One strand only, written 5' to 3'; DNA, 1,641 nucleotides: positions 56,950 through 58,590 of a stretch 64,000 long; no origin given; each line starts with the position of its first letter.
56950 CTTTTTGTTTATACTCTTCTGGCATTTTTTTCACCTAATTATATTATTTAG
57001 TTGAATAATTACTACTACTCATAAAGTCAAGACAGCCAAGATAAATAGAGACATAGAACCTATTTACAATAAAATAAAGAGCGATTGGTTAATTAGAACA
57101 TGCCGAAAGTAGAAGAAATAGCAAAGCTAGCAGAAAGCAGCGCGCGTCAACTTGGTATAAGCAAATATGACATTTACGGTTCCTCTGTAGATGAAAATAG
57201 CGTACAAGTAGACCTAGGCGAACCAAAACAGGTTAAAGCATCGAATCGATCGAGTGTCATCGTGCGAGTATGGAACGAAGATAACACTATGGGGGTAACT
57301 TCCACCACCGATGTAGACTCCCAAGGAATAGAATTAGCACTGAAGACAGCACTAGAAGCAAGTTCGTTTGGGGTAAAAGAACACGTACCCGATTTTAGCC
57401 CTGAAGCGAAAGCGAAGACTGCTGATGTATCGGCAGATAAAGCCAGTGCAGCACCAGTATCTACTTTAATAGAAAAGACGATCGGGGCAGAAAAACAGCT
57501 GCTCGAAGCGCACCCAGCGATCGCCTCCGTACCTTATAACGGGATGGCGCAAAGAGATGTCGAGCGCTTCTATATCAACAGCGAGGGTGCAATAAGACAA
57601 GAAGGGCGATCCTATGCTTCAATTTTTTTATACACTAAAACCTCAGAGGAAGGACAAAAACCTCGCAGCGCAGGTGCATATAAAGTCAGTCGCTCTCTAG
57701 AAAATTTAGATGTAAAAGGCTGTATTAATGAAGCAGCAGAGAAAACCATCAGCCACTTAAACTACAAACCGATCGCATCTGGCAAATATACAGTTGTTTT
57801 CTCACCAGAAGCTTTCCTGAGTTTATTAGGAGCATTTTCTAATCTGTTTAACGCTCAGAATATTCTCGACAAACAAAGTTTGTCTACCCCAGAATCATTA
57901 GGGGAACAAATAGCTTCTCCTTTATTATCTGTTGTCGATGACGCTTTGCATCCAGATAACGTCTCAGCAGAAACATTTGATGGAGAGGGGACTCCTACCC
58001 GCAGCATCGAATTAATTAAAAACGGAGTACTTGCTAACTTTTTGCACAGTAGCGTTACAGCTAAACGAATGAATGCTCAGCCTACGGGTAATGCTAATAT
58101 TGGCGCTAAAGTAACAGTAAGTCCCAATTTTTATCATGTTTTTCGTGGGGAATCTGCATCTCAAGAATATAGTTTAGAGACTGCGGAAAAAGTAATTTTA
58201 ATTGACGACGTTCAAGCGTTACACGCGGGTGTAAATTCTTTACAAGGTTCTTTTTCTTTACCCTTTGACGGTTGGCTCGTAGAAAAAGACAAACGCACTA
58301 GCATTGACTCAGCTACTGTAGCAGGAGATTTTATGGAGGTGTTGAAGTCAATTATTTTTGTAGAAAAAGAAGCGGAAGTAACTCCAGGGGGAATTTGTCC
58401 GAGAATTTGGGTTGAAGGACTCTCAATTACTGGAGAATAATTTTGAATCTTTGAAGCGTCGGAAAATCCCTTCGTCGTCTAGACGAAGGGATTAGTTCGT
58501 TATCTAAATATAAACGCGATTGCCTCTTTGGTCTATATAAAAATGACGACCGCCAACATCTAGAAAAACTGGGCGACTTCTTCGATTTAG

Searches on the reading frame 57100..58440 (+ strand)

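Call 98: search_protein_families(library=pfam, proteins=[window:57100-58440:+], max_evalue=0.001)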
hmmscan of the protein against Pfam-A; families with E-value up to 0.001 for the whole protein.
window:57100-58440:+ (446 aa): 3 families
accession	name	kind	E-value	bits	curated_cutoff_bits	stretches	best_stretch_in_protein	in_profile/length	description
PF19289.4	PmbA_TldD_3rd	-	3.5e-53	180.5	22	1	227-445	1-220/220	PmbA/TldA metallopeptidase C-terminal domain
PF19290.4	PmbA_TldD_2nd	-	6.6e-09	36.6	20.9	1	117-220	5-109/109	PmbA/TldA metallopeptidase central domain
PF01523.21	PmbA_TldD_1st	-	8.1e-09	35.9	20.9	1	23-87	1-64/65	PmbA/TldA metallopeptidase domain 1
